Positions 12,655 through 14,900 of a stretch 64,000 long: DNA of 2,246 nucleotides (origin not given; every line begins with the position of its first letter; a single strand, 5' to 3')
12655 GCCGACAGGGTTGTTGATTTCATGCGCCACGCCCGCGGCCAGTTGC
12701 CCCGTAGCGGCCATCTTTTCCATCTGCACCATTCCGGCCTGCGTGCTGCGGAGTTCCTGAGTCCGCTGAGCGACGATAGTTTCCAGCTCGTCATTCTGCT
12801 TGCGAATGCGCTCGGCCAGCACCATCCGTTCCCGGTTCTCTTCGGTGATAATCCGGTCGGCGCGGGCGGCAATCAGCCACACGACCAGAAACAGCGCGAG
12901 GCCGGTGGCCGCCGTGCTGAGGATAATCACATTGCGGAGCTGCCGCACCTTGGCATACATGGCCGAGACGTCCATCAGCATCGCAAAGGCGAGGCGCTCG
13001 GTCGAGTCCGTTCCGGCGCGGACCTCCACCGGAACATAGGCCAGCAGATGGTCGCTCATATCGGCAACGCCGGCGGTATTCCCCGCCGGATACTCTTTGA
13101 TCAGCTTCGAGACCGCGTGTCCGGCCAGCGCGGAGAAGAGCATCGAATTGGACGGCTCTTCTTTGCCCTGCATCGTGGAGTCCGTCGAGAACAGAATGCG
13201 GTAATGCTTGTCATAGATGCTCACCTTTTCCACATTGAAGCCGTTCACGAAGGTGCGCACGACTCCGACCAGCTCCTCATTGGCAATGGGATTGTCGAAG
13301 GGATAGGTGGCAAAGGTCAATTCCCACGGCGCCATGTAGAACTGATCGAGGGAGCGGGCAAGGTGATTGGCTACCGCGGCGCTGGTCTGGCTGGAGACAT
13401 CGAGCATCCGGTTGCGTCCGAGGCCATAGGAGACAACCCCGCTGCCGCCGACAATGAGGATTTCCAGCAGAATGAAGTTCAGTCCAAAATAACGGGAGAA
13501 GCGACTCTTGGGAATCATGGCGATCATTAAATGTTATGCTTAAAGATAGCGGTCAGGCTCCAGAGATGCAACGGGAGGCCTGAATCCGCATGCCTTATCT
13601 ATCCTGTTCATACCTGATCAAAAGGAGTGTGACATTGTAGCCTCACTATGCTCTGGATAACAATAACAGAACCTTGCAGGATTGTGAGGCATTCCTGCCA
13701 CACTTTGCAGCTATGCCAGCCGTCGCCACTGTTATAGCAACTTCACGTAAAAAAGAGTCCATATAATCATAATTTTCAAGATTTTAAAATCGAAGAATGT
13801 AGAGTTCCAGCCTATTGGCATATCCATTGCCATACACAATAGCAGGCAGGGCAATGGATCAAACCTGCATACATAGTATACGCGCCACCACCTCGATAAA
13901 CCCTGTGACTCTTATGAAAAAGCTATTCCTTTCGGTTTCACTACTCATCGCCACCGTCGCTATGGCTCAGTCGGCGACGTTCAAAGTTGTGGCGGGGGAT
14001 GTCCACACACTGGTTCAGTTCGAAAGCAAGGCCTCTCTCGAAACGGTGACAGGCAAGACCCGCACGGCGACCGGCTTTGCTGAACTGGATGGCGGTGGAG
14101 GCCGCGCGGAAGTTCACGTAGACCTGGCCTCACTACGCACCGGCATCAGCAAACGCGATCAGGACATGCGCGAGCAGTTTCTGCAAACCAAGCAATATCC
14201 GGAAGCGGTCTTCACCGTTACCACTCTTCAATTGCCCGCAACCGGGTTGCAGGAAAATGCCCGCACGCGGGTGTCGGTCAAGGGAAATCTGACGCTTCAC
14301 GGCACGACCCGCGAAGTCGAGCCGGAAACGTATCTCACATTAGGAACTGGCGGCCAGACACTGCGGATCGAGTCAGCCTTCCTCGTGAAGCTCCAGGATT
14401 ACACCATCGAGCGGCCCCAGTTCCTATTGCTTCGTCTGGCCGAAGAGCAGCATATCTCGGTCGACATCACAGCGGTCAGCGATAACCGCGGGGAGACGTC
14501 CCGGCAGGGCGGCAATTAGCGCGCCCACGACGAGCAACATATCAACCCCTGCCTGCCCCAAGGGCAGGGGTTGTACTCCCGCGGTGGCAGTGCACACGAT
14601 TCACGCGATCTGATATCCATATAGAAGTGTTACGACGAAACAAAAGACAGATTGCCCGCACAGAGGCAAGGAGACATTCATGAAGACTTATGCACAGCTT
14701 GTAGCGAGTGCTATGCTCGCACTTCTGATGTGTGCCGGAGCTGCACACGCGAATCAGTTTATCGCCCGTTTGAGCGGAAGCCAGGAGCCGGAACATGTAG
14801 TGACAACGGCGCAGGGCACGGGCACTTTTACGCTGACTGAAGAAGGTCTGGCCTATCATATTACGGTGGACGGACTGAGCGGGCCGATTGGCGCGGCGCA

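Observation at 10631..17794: NtrC-type two-component system divergent from a sigma-54 promoter driving yceI, a 6xCHRD T9SS protein and a cupredoxin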

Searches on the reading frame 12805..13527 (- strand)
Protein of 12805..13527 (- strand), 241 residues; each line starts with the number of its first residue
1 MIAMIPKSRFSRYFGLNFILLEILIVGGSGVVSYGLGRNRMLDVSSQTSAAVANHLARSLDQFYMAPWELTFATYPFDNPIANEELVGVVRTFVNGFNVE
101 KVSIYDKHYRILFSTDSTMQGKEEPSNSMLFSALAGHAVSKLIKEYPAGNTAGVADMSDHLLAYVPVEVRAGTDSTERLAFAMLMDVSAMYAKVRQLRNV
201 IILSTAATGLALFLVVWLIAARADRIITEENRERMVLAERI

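Call 41: find_homologous_proteins(query=window:12805-13527:-, max_evalue=0.00001)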
Query seq(241 aa): 1813 candidates shared short words with the query, none scored E <= 0.00001.

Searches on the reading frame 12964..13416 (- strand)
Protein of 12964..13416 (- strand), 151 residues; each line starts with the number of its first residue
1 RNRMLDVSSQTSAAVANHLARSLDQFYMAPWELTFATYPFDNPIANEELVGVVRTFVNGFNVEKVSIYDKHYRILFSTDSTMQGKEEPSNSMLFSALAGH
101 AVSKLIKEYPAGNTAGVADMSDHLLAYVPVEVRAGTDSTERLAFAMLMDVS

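Call 81: search_protein_families(library=pfam, proteins=[window:12964-13416:-], max_evalue=1)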
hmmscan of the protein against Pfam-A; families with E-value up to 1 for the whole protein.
window:12964-13416:- (151 aa): 0 families

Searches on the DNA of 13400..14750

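Call 77: search_rna_families(source=window, start=13400, end=14750, threshold=evalue, max_evalue=1)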
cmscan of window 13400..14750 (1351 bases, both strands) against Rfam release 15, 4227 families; matches with E-value up to 1: 1.
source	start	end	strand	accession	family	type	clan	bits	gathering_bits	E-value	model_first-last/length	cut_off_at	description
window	14427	14579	+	RF02230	sX11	Gene; sRNA;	-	19.1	70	0.69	1-138/138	no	Proteobacterial sRNA sX11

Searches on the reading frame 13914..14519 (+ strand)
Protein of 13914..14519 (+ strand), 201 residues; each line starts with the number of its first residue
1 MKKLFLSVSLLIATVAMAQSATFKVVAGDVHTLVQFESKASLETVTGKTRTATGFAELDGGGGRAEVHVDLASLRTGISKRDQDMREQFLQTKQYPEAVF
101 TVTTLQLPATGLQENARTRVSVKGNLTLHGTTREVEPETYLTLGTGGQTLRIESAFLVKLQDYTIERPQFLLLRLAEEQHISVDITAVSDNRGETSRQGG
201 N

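Call 5: search_protein_families(library=pfam, proteins=[window:13914-14519:+])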
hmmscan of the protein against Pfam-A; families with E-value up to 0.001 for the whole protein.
window:13914-14519:+ (201 aa): 1 family
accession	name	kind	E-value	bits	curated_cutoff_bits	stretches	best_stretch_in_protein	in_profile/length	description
PF04264.18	YceI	-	9.1e-22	78.5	23.7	1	31-187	7-150/150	YceI-like domain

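Call 12: find_encoding_contigs(protein=window:13914-14519:+, flank=10000, max_places=10)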
Protein window:13914-14519:+ (201 aa): no gene with exactly this product is on record in the collection.

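Call 13: find_homologous_proteins(query=window:13914-14519:+, max_evalue=1e-10)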
Query window:13914-14519:+ (201 aa): 14 proteins with E <= 1e-10 among 555 candidates.
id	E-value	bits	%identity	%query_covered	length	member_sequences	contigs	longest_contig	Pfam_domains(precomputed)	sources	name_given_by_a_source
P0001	3.3e-121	420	100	100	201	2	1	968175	PF04264.19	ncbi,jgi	ncbi:MAG TPA: YceI family protein [bacterium]|jgi:polyisoprenoid-binding protein YceI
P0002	1.9e-91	323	79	100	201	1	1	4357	PF04264.19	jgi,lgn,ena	-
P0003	1.1e-70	255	66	92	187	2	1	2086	PF04264.19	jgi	-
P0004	1.5e-65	238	60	89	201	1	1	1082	PF04264.19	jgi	jgi:polyisoprenoid-binding protein YceI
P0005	1.5e-55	206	55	91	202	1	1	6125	PF04264.19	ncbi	-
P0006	1.7e-54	202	54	95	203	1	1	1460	PF04264.19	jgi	jgi:polyisoprenoid-binding protein YceI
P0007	5.1e-54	201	55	94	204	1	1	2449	PF04264.19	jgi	jgi:polyisoprenoid-binding protein YceI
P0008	5.7e-54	201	54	94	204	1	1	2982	PF04264.19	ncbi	-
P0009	6.2e-52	194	53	93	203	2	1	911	PF04264.19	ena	-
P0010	8.9e-52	194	54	94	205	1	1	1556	PF04264.19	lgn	-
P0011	4.4e-51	191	54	96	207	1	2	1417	PF04264.19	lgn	-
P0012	2.3e-45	173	54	77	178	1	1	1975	PF04264.19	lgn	-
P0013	2.1e-44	170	56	74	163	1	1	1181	PF04264.19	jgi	jgi:polyisoprenoid-binding protein YceI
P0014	7.0e-24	103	37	87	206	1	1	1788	PF04264.19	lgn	-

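Call 14: find_encoding_contigs(protein=P0002, flank=10000)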
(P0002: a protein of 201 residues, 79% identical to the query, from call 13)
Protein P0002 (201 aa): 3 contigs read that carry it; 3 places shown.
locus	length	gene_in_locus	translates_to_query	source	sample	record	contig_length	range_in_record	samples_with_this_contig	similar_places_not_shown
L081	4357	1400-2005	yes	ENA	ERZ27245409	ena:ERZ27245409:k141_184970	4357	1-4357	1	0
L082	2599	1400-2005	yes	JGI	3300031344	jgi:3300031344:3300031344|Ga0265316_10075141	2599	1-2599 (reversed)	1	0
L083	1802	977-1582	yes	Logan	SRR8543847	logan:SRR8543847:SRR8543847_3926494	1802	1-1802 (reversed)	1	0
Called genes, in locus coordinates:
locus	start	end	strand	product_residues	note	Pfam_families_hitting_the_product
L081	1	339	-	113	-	?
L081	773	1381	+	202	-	PF18962:Por_Secre_tail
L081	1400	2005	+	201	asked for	PF04264:YceI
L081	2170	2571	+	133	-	PF13473:Cupredoxin_1 (weak), PF00127:Copper-bind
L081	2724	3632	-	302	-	PF02518:HATPase_c, PF00072:Response_reg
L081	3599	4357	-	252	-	?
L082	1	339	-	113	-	?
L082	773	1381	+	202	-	PF18962:Por_Secre_tail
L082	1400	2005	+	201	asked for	PF04264:YceI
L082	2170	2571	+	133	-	PF13473:Cupredoxin_1 (weak), PF00127:Copper-bind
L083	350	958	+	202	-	PF18962:Por_Secre_tail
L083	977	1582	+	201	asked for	PF04264:YceI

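Call 15: find_encoding_contigs(protein=P0005, flank=10000)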
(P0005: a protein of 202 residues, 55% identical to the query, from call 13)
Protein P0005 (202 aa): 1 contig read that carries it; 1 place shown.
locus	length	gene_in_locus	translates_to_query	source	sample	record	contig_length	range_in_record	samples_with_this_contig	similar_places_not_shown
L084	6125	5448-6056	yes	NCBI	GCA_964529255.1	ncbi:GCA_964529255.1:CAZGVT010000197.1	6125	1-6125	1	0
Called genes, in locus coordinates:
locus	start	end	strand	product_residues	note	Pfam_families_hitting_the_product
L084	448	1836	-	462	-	PF00072:Response_reg, PF00158:Sigma54_activat, PF14532:Sigma54_activ_2, PF07728:AAA_5, PF25601:AAA_lid_14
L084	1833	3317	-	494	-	PF00512:HisKA, PF02518:HATPase_c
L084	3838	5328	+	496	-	PF13473:Cupredoxin_1 (weak), PF00127:Copper-bind (weak), PF15902:Sortilin-Vps10 (faint), PF14870:PSII_BNR, PF18962:Por_Secre_tail (weak)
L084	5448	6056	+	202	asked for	PF04264:YceI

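Call 16: find_encoding_contigs(protein=P0008, flank=10000)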
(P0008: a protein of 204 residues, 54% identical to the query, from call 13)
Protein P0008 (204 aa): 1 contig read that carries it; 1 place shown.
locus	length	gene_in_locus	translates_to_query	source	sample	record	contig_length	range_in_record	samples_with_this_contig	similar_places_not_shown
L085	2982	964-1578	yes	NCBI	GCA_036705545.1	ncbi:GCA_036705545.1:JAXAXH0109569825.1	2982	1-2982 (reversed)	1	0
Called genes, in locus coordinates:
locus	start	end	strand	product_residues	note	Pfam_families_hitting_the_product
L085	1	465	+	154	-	?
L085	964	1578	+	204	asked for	PF04264:YceI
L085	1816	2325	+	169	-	PF22381:Staph_reg_Sar_Rot (weak), PF01047:MarR, PF12802:MarR_2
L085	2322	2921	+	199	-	PF04264:YceI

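Call 21: find_related_loci(query=A1, collection=metagenome_contigs, flank=8000)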
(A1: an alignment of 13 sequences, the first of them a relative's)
Query A1 (201 aa) in metagenome_contigs; peptide patterns used: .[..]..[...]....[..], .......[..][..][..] (x = any residue, [..] = any of these).
205 stretches matched a pattern; 70 encode a relative of the query (tblastn E <= 1e-3); 70 distinct loci.
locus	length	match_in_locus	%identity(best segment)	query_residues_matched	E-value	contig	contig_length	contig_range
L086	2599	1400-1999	79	1-200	8e-105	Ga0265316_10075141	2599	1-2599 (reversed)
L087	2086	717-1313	65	1-199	1e-85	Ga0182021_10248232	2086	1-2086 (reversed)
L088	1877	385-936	49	10-187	6e-52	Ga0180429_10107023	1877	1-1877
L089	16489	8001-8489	46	23-185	1e-42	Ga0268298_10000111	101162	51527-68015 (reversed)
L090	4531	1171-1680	42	22-187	2e-37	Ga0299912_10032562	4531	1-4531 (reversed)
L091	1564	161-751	40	1-188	2e-33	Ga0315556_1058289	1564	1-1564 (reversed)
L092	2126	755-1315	38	4-187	8e-33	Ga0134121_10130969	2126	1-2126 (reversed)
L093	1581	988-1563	36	3-191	1e-32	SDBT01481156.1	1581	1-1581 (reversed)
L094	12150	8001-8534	40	23-188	2e-31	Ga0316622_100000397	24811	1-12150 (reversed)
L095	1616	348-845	40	25-187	5e-32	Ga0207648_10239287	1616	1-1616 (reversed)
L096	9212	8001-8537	40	11-187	6e-31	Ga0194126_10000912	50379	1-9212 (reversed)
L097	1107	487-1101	34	1-200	6e-32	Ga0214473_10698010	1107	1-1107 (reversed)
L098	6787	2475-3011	40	11-187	6e-31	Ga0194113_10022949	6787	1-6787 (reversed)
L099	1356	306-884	41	1-183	8e-31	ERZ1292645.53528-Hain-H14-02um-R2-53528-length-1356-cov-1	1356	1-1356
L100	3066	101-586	42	23-183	2e-30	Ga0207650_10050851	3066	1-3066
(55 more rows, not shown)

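Call 32: search_protein_families(library=pfam, proteins=[L089:6425-7915:+, L081:773-1381:+, L089:8684-11791:-, L089:1654-2889:-, L089:553-1644:-], max_evalue=0.01)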
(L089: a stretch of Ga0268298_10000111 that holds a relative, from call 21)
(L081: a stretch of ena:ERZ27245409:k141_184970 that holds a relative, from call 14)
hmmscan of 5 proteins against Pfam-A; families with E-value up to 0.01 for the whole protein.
L089:6425-7915:+ (496 aa): 7 families
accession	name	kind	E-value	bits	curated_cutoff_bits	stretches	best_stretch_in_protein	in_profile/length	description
PF14870.12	PSII_BNR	-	1.3e-33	117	27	3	201-324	18-144/303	Photosynthesis system II assembly factor YCF48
PF18962.6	Por_Secre_tail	-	4.3e-08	33.8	27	1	418-491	2-72/75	Secretion system C-terminal sorting domain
PF15902.12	Sortilin-Vps10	-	2.2e-06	27.2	33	0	184-244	5-68/446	Sortilin, neurotensin receptor 3,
PF13473.12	Cupredoxin_1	-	1.5e-05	25.4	27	1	12-101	10-102/104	Cupredoxin-like domain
PF00127.26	Copper-bind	-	5.6e-05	23.9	21.2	1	26-103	6-98/99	Copper binding proteins, plastocyanin/azurin family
PF02012.26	BNR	-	0.00012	22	27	0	225-234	2-11/12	BNR/Asp-box repeat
PF19755.4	DUF6242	-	0.00043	20.6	29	0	170-233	152-217/217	Domain of unknown function (DUF6242)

L081:773-1381:+ (202 aa): 2 families
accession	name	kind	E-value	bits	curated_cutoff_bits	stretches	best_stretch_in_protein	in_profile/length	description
PF18962.6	Por_Secre_tail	-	1.3e-09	38.6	27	1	124-195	2-70/75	Secretion system C-terminal sorting domain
PF13585.12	CHU_C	-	0.0019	18.7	27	1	128-195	14-79/86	CHU_C Type IX secretion signal domain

L089:8684-11791:- (1035 aa): 2 families
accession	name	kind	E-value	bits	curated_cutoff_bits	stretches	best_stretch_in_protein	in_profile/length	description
PF00873.25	ACR_tran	-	0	1061.6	28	1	4-1007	2-1020/1021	AcrB/AcrD/AcrF family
PF03176.21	MMPL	-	3.4e-13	49.7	20.5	2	293-483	104-297/333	MMPL family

L089:1654-2889:- (411 aa): 0 families

L089:553-1644:- (363 aa): 1 family
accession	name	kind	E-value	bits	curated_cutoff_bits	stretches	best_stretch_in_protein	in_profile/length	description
PF13229.12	Beta_helix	-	2.7e-05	24.3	25.9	2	112-216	44-136/158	Right handed beta helix region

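Call 33: search_protein_families(library=ncbifam, proteins=[window:13914-14519:+], max_evalue=0.01)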
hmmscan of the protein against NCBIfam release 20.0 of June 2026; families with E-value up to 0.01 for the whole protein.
window:13914-14519:+ (201 aa): 1 family
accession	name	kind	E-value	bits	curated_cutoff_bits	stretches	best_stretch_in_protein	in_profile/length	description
NF002994.0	PRK03757.1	equivalog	3.8e-12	46.3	232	1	3-165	3-169/191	YceI family protein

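Call 37: list_cluster_members(proteins=[P0001, P0005, P0008])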
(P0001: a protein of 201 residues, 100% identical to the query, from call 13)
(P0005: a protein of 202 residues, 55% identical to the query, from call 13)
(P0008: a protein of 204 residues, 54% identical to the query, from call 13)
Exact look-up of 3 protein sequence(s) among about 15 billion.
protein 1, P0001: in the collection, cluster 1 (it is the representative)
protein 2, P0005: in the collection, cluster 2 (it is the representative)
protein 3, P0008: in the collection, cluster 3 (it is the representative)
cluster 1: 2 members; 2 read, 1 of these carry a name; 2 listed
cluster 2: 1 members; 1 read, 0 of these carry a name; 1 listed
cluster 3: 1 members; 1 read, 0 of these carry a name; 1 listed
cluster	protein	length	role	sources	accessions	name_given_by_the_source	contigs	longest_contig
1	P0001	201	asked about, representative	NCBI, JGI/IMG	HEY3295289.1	MAG TPA: YceI family protein [bacterium] | polyisoprenoid-binding protein YceI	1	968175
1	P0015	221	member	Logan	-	-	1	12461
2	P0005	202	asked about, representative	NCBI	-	-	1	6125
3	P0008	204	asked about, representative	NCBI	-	-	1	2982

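Call 73: search_solved_structures(query=window:13914-14519:+, max_evalue=0.01)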
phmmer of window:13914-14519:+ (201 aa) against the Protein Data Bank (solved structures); distinct sequences matched with E-value up to 0.01: 7.
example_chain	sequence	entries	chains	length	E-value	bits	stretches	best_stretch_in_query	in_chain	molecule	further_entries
2x32_A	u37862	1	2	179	8.2e-08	35.7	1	57-183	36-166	CELLULOSE-BINDING PROTEIN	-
2x34_A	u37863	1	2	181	9.3e-08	35.5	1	58-183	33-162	CELLULOSE-BINDING PROTEIN, X158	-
1wub_A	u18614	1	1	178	1.5e-07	34.9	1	31-170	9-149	conserved hypothetical protein TT1927b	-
1y0g_A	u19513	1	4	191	8.2e-07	32.4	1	6-166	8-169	Protein yceI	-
5ixg_B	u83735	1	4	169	2.7e-05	27.5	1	31-134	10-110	YceI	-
3q34_A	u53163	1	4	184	0.00011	25.5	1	62-142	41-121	YceI-like family protein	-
7bwl_A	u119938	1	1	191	0.00027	24.2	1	7-166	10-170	UPF0312 protein PA0423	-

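Call 81: search_protein_families(library=pfam, proteins=[L081:773-1140:+], max_evalue=1)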
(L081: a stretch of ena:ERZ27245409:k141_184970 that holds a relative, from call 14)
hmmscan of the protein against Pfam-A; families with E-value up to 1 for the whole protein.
L081:773-1140:+ (122 aa): 0 families
